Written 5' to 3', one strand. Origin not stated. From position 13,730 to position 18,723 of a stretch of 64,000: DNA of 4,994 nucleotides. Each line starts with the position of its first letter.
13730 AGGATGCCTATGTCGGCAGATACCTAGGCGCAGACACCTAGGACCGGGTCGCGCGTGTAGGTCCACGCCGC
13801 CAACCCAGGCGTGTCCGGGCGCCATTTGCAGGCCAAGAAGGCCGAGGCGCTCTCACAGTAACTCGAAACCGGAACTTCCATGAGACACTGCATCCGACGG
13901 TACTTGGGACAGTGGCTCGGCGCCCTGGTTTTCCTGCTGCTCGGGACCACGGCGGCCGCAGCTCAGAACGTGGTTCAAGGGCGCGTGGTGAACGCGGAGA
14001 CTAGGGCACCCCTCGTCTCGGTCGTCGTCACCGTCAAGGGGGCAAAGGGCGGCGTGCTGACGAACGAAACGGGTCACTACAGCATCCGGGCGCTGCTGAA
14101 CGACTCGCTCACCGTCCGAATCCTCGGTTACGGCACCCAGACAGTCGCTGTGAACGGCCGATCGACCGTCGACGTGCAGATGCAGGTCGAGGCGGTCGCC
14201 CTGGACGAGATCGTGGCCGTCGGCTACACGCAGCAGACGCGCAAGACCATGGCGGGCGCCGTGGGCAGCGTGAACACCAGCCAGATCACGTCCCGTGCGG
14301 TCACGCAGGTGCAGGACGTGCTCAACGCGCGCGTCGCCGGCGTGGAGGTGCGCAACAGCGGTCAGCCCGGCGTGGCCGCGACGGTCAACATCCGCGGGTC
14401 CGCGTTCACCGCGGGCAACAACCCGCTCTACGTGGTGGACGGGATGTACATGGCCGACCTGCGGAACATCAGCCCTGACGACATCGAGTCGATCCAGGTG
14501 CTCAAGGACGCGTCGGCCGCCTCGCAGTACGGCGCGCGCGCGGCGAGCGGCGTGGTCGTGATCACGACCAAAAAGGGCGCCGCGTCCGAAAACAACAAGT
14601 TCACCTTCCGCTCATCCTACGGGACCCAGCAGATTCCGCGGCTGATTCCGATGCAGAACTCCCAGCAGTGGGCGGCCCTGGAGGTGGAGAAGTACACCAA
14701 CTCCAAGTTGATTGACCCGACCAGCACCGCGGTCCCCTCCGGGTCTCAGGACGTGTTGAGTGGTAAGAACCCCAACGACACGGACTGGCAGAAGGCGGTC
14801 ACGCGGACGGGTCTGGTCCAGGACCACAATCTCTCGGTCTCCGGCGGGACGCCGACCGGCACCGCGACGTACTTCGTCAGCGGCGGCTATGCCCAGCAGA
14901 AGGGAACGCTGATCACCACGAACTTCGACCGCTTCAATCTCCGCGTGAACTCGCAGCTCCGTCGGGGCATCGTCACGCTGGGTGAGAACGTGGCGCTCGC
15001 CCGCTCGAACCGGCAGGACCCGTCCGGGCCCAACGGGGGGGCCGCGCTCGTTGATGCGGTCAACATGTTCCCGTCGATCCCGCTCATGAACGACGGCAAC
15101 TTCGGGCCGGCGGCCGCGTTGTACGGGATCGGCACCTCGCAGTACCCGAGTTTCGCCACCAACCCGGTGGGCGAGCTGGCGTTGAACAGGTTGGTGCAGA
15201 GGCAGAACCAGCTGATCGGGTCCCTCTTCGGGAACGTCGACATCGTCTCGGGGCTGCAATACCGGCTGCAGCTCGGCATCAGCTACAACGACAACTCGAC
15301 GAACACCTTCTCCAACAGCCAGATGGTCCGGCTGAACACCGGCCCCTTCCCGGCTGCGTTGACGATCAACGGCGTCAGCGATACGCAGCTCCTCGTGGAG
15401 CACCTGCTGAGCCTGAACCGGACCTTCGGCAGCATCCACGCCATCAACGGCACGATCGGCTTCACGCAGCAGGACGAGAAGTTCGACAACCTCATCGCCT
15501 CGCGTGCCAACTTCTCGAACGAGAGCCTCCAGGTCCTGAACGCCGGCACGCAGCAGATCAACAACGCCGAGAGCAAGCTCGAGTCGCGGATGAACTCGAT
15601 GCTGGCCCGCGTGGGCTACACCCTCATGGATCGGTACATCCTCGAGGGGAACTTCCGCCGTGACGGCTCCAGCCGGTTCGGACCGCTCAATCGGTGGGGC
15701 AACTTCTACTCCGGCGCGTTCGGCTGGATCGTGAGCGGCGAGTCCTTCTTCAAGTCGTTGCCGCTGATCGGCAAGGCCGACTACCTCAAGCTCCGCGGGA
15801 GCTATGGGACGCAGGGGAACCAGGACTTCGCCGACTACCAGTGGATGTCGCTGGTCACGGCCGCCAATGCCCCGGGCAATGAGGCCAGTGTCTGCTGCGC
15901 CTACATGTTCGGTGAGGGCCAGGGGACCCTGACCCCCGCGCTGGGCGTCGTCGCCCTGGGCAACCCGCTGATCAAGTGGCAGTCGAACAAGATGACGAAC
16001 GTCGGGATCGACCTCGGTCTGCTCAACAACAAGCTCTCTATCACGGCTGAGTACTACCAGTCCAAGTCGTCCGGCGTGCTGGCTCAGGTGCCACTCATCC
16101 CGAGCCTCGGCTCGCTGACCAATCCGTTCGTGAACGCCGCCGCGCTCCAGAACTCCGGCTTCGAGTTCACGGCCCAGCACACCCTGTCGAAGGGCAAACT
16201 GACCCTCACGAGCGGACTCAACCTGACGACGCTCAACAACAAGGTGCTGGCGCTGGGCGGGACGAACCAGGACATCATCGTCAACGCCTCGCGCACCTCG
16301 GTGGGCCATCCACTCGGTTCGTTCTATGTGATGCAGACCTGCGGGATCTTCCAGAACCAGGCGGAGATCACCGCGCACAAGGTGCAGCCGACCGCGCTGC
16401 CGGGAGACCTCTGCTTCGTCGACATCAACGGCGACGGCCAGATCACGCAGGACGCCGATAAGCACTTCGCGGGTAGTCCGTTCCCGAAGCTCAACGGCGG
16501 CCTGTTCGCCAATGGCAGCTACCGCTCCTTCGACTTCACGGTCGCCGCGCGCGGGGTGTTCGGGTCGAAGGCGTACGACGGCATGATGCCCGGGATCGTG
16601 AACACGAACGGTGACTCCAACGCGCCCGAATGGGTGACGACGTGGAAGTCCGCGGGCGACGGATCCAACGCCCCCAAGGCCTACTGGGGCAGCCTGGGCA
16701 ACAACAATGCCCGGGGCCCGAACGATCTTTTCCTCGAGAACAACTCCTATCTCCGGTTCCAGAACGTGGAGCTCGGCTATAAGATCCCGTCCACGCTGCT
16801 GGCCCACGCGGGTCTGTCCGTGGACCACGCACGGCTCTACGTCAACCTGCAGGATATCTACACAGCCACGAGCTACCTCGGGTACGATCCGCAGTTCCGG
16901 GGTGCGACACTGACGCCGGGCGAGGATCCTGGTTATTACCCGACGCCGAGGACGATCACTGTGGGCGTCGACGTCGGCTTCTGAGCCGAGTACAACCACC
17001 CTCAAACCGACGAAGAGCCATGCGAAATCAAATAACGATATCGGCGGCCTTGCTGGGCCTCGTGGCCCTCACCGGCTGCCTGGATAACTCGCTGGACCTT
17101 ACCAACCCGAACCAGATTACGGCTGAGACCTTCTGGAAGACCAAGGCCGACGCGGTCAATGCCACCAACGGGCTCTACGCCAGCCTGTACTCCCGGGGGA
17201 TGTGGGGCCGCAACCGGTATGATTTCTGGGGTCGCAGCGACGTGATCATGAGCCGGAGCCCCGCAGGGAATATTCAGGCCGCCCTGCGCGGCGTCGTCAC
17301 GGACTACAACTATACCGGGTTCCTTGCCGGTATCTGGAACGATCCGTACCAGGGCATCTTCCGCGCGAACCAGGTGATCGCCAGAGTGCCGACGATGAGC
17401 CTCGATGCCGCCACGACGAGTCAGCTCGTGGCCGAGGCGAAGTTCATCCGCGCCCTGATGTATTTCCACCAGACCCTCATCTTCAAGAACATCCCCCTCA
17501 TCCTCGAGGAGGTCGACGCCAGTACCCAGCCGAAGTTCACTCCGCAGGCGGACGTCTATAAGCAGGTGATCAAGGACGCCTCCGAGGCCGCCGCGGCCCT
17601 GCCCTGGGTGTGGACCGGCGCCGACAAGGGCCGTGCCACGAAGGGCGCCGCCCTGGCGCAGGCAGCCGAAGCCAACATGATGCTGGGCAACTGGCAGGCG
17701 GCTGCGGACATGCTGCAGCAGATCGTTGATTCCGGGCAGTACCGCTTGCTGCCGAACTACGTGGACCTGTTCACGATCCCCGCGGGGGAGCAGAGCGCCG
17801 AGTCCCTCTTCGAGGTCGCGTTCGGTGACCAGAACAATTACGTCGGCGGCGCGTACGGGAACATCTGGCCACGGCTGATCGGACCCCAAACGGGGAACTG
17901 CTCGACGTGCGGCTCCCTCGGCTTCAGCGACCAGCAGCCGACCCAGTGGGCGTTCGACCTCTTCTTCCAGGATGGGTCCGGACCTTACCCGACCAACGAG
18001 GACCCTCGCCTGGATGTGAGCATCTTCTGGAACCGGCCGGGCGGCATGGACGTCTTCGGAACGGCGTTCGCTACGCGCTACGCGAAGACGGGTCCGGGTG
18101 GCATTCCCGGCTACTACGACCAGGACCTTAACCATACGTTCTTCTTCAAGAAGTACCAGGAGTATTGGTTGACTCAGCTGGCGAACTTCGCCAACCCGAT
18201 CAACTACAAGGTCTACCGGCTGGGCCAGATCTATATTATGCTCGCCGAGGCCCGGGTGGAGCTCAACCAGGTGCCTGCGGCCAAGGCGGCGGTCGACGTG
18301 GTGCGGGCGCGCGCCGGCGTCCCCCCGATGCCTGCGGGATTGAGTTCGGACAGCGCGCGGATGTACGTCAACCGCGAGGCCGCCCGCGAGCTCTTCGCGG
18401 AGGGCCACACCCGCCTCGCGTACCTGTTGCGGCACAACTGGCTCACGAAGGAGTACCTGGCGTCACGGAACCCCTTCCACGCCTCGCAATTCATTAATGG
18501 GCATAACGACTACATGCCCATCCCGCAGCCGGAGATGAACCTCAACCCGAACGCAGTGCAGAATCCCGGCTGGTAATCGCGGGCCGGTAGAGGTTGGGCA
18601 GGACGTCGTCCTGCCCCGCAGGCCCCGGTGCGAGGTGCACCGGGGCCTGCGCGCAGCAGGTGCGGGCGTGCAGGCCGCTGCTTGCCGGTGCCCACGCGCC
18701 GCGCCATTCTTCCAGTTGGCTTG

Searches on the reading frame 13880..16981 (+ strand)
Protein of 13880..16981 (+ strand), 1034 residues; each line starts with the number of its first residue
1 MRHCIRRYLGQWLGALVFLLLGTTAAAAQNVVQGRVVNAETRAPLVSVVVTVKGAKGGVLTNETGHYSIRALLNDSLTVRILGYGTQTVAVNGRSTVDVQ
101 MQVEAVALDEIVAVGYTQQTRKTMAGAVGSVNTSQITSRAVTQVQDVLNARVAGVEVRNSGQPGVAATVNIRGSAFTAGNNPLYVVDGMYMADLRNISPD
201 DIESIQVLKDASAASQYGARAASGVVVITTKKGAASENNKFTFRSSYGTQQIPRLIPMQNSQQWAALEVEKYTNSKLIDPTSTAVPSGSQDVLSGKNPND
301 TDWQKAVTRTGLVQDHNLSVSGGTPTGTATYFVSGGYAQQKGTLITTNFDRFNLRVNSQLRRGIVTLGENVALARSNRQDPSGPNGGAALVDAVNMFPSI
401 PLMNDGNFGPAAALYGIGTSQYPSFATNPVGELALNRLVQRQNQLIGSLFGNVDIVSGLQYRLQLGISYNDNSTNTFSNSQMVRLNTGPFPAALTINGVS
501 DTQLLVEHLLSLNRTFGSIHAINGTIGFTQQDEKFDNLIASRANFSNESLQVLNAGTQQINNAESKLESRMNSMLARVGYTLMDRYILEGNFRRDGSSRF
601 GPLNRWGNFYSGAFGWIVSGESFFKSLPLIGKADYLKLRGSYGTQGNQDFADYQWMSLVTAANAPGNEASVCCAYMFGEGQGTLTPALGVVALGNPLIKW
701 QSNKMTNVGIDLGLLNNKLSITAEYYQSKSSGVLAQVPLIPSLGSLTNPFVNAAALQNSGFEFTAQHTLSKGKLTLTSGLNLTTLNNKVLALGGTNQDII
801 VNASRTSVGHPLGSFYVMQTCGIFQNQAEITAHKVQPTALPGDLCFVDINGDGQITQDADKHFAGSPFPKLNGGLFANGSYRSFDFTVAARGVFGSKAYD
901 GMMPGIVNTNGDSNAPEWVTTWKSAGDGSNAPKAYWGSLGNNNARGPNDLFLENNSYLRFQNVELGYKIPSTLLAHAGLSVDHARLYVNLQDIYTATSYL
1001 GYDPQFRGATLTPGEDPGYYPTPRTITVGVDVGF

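Call 13: search_protein_families(library=pfam, proteins=[window:13880-16981:+], max_evalue=0.001)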
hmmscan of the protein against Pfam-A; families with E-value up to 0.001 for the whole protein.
window:13880-16981:+ (1034 aa): 4 families
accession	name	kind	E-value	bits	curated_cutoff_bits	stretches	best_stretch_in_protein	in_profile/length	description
PF07715.20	Plug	-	1.4e-17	64.5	23.9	1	122-225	3-107/107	TonB-dependent Receptor Plug Domain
PF00593.30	TonB_dep_Rec_b-barrel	-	1.1e-11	45.7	27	1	414-989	36-432/436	TonB dependent receptor-like, beta-barrel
PF13715.12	CarbopepD_reg_2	-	1.1e-11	45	32.2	1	32-112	1-87/88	CarboxypepD_reg-like domain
PF13620.12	CarboxypepD_reg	-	4.2e-08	33.9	32.3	1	32-102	2-82/82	Carboxypeptidase regulatory-like domain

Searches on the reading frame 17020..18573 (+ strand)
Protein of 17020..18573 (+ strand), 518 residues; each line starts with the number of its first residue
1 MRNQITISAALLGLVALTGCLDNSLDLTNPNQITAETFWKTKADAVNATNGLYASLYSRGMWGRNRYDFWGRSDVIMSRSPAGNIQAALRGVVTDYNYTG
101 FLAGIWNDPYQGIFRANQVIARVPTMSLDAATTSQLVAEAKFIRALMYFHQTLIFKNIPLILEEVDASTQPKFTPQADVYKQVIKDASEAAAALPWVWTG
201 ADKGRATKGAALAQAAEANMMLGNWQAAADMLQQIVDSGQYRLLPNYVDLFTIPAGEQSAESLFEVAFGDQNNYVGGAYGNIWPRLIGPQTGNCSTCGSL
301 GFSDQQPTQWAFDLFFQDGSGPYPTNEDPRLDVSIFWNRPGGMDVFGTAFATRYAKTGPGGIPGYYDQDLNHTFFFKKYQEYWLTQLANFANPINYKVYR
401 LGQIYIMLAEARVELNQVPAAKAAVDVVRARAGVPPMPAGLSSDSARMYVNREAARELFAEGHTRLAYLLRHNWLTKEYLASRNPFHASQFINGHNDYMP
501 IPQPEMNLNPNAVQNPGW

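Call 13: search_protein_families(library=pfam, proteins=[window:17020-18573:+], max_evalue=0.001)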
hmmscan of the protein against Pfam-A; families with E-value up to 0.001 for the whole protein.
window:17020-18573:+ (518 aa): 3 families
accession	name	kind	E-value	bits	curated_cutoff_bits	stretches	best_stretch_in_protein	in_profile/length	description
PF07980.17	SusD_RagB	-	4.6e-31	109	23.1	1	261-518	2-297/297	SusD family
PF14322.12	SusD-like_3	-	5e-18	66.5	27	1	26-216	4-187/191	Starch-binding associating with outer membrane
PF12771.13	SusD-like_2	-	0.0001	21.8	27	1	94-194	48-150/415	Starch-binding associating with outer membrane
